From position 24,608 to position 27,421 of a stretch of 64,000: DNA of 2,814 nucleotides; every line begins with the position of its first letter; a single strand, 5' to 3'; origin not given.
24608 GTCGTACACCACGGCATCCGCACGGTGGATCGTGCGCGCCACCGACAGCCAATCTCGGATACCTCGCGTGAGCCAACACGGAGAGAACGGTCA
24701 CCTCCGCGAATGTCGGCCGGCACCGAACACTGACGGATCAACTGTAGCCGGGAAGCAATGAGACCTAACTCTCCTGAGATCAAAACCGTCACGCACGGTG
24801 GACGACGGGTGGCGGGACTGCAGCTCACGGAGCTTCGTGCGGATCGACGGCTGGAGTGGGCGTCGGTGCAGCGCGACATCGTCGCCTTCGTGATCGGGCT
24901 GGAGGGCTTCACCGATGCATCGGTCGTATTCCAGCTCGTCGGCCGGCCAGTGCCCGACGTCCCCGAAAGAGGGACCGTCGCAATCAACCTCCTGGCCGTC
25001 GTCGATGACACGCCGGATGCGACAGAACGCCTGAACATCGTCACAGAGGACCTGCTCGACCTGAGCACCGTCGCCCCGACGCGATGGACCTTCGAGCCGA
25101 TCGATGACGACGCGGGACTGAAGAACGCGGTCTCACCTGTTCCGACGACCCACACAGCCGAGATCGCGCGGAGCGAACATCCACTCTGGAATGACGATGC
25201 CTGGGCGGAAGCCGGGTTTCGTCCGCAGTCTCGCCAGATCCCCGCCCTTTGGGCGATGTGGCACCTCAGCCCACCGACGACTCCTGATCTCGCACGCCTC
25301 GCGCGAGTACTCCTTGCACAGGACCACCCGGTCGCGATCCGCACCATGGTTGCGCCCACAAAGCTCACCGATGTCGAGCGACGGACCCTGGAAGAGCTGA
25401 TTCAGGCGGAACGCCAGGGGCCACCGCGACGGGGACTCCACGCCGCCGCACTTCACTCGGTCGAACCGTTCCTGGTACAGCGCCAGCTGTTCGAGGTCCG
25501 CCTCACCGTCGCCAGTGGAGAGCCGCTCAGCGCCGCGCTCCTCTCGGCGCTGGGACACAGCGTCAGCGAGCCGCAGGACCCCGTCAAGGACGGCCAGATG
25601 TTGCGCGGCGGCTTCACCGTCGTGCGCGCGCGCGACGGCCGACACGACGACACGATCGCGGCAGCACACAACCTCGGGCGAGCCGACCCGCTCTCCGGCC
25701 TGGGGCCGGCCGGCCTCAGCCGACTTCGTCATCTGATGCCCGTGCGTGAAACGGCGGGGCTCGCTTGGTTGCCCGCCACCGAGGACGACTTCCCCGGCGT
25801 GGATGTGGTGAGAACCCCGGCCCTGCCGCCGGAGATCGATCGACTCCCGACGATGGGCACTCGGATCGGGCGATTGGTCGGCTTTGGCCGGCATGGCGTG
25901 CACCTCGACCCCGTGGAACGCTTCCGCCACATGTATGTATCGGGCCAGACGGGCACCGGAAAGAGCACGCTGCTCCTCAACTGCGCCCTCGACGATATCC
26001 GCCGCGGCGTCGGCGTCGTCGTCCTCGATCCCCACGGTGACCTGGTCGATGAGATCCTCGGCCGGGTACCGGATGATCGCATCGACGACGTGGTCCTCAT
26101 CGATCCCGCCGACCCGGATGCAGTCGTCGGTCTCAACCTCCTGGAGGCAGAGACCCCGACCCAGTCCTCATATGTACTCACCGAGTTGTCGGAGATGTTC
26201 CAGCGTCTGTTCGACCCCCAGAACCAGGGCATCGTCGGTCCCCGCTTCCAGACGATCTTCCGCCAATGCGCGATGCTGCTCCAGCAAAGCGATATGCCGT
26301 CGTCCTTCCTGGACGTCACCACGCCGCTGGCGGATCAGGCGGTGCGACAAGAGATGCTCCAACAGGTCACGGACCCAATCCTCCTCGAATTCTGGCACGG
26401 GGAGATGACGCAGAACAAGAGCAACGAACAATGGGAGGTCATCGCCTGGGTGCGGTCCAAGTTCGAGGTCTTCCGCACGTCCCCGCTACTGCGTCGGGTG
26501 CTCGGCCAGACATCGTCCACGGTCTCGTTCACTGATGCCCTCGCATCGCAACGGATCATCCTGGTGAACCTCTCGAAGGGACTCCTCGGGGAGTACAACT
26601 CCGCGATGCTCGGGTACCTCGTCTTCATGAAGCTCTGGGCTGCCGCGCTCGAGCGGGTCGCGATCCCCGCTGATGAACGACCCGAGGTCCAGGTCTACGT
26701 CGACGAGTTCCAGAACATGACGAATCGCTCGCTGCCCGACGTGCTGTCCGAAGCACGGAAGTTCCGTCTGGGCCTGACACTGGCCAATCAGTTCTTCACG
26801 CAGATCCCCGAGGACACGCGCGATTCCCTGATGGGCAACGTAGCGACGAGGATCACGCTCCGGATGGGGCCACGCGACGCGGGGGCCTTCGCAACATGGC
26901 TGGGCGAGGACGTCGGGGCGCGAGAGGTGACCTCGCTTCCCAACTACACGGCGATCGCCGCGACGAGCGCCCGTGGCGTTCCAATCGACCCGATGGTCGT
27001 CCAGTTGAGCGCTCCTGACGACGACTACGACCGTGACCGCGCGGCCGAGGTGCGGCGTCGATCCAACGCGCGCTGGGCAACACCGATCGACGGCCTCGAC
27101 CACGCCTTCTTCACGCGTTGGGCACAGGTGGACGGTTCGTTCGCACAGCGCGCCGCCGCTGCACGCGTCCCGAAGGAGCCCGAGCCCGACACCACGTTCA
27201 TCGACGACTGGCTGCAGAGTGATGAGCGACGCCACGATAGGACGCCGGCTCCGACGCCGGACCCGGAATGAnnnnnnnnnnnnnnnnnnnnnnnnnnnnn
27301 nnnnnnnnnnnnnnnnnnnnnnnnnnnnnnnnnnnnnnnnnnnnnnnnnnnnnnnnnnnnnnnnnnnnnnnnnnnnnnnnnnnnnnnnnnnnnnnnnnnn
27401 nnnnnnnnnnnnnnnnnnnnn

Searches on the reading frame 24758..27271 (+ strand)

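Call 17: search_protein_families(library=pfam, proteins=[window:24758-27271:+], max_evalue=0.01)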
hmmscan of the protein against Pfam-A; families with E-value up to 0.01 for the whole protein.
window:24758-27271:+ (837 aa): 5 families
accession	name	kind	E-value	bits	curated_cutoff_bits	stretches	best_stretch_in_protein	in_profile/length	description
PF10412.15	TrwB_AAD_bind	-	1.7e-08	34.2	20.5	1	387-739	13-343/387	Type IV secretion-system coupling protein DNA-binding domain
PF01935.23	DUF87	-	5e-07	30.5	23.2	1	369-432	2-67/220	Helicase HerA, central domain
PF25199.1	nSTAND_NTPase5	-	0.00028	21.2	34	1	385-462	37-116/145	Novel STAND NTPase 5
PF13191.12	AAA_16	-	0.00066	20.6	32.6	1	384-427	17-60/167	AAA ATPase domain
PF13401.12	AAA_22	-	0.0093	16.7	27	0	390-412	6-28/130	AAA domain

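Call 55: search_protein_families(library=padloc, proteins=[window:24758-27271:+], max_evalue=0.01)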
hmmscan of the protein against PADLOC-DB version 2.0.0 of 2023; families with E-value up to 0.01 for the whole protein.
window:24758-27271:+ (837 aa): 2 families
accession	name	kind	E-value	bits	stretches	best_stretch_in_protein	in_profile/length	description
PDLC04140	mad8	-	2.2e-13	48.4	1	390-735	28-287/314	mads_8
PDLC01055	HerA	-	0.00053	16.9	1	390-429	158-199/532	Type III coevolved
